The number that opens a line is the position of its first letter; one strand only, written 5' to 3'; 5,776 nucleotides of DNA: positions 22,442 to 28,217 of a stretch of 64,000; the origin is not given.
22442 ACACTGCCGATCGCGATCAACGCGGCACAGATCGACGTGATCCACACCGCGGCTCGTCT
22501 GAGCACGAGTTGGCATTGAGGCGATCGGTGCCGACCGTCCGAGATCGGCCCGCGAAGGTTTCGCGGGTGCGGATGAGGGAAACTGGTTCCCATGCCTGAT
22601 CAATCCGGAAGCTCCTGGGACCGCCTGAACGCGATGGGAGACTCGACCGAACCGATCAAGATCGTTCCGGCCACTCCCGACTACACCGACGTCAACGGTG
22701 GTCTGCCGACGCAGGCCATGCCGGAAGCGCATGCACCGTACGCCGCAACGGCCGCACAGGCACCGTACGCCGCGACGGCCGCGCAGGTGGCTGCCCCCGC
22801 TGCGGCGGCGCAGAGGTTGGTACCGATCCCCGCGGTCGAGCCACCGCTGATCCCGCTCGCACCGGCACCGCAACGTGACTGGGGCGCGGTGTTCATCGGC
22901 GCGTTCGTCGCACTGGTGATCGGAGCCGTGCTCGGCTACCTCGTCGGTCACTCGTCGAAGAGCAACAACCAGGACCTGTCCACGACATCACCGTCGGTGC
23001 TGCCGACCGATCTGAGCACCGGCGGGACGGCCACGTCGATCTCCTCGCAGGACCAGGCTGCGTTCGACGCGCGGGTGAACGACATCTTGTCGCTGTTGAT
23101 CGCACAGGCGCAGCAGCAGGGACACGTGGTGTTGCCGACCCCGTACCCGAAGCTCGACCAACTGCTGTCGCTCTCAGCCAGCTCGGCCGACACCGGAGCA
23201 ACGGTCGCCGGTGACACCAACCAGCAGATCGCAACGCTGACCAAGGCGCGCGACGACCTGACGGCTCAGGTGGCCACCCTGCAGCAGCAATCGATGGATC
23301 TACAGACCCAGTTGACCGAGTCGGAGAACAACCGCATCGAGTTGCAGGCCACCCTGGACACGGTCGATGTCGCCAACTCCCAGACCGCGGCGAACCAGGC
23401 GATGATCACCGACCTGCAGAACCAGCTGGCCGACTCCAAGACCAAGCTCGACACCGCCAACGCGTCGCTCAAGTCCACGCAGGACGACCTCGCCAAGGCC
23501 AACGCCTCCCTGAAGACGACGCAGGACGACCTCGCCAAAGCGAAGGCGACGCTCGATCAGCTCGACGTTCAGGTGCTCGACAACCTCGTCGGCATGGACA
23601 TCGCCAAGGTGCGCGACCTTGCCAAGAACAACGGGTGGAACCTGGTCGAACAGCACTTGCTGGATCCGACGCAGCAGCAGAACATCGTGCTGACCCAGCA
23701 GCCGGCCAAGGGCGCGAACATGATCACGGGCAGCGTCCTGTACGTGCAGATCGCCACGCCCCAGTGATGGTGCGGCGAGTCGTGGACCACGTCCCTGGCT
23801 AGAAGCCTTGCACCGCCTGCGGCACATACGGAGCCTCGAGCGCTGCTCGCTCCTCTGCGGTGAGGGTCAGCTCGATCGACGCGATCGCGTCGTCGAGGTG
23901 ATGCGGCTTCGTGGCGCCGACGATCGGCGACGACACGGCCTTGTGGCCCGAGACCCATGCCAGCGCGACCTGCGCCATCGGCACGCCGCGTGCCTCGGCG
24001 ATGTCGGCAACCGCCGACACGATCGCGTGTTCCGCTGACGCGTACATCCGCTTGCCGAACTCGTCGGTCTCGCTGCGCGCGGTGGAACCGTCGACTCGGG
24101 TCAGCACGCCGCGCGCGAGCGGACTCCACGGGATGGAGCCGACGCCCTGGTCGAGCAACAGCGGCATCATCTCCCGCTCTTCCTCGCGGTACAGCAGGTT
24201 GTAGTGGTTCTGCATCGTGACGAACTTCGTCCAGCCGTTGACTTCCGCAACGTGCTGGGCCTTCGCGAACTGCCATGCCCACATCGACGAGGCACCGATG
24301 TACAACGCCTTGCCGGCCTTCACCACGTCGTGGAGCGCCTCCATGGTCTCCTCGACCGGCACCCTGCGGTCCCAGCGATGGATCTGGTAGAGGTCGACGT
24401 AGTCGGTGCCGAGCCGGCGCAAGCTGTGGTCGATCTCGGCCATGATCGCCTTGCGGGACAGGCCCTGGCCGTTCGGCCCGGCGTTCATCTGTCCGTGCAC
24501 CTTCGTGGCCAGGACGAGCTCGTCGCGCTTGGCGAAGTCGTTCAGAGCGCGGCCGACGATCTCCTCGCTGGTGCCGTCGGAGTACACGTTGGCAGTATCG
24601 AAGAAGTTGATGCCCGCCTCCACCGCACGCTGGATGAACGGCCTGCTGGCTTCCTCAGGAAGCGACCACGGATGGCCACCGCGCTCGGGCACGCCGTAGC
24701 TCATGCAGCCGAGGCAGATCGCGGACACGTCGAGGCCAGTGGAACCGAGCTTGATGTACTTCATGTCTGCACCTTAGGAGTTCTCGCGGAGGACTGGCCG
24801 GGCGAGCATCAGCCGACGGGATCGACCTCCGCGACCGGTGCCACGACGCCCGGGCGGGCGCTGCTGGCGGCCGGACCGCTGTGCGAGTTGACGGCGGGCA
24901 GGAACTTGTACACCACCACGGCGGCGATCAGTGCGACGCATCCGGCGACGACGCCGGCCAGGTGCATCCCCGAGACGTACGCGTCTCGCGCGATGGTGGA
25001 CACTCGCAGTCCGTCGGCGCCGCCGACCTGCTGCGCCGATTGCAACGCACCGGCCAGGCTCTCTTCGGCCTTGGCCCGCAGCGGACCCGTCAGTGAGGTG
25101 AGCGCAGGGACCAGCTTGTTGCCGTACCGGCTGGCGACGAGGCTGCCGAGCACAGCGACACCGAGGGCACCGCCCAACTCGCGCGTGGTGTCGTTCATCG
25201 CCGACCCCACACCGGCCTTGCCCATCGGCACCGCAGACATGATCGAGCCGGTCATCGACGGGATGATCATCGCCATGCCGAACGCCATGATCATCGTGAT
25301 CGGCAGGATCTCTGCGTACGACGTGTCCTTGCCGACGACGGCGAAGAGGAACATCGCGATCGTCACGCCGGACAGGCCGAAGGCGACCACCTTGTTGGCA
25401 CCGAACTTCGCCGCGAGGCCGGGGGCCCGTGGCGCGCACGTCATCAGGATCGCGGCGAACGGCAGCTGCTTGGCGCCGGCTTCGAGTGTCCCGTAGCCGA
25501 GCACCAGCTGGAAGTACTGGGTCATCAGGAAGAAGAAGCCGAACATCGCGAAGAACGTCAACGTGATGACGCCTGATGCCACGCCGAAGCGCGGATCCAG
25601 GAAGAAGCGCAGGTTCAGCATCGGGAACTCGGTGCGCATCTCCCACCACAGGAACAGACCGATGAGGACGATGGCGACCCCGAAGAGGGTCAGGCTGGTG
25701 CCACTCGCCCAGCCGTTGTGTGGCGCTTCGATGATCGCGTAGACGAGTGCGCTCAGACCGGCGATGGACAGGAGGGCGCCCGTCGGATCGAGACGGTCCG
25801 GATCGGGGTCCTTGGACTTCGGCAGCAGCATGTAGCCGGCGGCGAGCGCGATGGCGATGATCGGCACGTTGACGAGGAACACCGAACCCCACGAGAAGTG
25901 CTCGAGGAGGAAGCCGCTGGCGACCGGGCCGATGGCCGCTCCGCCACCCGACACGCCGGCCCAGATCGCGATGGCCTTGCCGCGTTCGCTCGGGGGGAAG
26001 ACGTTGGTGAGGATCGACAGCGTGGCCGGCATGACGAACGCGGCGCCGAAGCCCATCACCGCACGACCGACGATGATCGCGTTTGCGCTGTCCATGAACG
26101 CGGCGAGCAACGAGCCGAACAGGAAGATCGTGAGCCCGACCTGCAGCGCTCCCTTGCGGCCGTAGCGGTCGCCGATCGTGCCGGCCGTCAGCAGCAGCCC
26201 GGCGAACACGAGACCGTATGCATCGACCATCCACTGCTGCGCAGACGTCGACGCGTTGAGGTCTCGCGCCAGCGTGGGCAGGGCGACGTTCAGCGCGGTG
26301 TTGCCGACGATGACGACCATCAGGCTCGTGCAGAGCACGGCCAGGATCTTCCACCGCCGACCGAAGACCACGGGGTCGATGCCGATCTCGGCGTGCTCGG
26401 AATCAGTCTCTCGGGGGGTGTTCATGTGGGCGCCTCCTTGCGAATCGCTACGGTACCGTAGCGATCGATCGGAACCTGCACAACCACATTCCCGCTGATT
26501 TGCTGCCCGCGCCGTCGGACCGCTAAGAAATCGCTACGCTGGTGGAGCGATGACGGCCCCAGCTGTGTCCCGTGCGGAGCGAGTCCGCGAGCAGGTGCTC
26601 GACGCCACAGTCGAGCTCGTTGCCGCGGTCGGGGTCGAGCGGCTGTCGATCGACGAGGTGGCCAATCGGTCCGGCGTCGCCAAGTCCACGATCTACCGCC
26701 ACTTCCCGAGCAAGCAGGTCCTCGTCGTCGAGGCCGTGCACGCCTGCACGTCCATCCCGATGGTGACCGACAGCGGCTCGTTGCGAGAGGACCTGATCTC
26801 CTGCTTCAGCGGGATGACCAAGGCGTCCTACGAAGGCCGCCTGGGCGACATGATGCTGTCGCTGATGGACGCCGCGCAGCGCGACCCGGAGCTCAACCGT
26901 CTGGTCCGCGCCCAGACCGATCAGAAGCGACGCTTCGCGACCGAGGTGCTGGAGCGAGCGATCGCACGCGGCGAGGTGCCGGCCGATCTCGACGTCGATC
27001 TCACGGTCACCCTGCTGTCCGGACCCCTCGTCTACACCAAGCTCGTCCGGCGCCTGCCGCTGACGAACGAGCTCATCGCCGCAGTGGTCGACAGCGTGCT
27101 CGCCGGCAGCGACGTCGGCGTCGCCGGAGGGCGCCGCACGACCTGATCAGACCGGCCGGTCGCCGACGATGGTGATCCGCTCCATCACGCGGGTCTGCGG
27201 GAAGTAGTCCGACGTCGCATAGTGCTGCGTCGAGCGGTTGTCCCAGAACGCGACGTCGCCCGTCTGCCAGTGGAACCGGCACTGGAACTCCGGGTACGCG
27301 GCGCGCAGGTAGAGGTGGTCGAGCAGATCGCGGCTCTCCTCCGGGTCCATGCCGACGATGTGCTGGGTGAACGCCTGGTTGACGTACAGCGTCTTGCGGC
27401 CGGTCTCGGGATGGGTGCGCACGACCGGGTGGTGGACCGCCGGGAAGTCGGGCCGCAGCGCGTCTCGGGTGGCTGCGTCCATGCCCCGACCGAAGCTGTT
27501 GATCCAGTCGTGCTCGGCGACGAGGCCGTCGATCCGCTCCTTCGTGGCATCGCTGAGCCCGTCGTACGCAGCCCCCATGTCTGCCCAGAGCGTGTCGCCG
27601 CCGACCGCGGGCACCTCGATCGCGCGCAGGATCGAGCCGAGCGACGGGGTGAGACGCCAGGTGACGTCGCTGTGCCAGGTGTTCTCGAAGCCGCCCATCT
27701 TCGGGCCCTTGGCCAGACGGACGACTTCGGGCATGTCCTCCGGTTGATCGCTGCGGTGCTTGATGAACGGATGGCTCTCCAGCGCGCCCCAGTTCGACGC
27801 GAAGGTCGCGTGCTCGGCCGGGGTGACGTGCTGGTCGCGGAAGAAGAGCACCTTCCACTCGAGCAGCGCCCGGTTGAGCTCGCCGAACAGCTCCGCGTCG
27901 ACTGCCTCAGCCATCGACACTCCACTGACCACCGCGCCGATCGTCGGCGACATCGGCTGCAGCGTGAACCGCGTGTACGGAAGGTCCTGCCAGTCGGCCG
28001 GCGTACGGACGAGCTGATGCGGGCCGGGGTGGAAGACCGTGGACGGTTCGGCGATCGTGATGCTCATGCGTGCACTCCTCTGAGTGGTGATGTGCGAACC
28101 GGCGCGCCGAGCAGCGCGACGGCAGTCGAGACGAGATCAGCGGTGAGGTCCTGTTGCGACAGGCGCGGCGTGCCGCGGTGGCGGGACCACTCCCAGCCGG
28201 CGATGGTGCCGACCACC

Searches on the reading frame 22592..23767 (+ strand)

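Call 16: search_protein_families(library=pfam, proteins=[window:22592-23767:+], max_evalue=0.001)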
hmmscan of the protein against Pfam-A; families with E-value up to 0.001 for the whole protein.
window:22592-23767:+ (391 aa): 5 families
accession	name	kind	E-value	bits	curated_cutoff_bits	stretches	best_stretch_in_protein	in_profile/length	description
PF03793.24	PASTA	-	2.8e-05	24.4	23.2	1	330-388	4-63/64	PASTA domain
PF11559.13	ADIP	-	2.9e-05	24.6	34.3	1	264-328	67-131/151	Afadin- and alpha -actinin-Binding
PF05911.16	FPP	-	8.6e-05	21.4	40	1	189-327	677-816/871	Filament-like plant protein, long coiled-coil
PF14362.11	DUF4407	-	0.00018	21.3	31.3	0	203-321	126-249/297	Domain of unknown function (DUF4407)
PF24922.1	ACBP4_C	-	0.00083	20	31.2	1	210-289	2-78/105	Acyl-CoA-binding domain-containing protein 4-6, C-terminal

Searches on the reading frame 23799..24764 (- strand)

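Call 16: search_protein_families(library=pfam, proteins=[window:23799-24764:-], max_evalue=0.001)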
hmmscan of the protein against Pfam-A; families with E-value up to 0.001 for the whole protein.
window:23799-24764:- (321 aa): 1 family
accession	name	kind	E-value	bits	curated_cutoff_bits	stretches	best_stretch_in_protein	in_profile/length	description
PF00248.27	Aldo_ket_red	-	6.6e-77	258.9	24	1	16-311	2-288/291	Aldo/keto reductase family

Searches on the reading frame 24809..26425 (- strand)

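Call 16: search_protein_families(library=pfam, proteins=[window:24809-26425:-], max_evalue=0.001)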
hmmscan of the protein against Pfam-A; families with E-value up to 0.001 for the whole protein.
window:24809-26425:- (538 aa): 2 families
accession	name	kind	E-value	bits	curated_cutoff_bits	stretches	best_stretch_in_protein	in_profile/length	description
PF07690.21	MFS_1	-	7.4e-52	176.8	33.4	1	32-422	2-346/347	Major Facilitator Superfamily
PF00083.30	Sugar_tr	-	2.4e-07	30.4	22.3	1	55-205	40-195/452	Sugar (and other) transporter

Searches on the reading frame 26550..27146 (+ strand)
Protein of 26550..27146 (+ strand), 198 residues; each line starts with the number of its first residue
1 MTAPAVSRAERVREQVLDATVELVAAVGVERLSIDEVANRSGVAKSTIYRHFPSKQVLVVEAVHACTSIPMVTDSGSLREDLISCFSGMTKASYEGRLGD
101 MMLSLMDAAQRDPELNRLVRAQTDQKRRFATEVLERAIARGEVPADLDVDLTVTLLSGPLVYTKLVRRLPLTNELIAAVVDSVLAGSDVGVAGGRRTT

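Call 16: search_protein_families(library=pfam, proteins=[window:26550-27146:+], max_evalue=0.001)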
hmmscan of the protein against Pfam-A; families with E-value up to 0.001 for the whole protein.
window:26550-27146:+ (198 aa): 4 families
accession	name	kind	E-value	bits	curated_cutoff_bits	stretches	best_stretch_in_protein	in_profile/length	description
PF16859.10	TetR_C_11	-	3.3e-27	95.5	32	1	73-183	2-113/113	Tetracyclin repressor-like, C-terminal domain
PF00440.29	TetR_N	-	1.7e-14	53.8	24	1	17-61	2-46/47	Bacterial regulatory proteins, tetR family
PF13977.11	TetR_C_6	-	1.4e-05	25.6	27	1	100-156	24-79/115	BetI-type transcriptional repressor, C-terminal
PF16925.10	TetR_C_13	-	3.3e-05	24.7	27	1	106-160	32-86/109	Tetracyclin repressor-like, C-terminal domain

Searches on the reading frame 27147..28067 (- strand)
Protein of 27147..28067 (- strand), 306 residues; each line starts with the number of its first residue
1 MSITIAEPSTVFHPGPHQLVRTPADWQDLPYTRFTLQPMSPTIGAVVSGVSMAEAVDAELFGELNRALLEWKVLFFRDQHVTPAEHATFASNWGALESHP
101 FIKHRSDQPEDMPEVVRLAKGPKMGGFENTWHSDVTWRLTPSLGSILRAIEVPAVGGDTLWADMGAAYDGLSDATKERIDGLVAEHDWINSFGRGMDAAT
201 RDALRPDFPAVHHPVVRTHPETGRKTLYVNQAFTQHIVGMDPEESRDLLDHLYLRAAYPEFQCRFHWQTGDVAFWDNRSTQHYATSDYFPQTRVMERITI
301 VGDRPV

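Call 3: search_protein_families(library=pfam, proteins=[window:27147-28067:-], max_evalue=0.01)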
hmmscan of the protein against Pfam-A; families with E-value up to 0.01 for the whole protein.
window:27147-28067:- (306 aa): 1 family
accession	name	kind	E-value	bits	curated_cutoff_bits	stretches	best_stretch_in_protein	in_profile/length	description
PF02668.22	TauD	-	6.3e-68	230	27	1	37-299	3-267/267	Taurine catabolism dioxygenase TauD, TfdA family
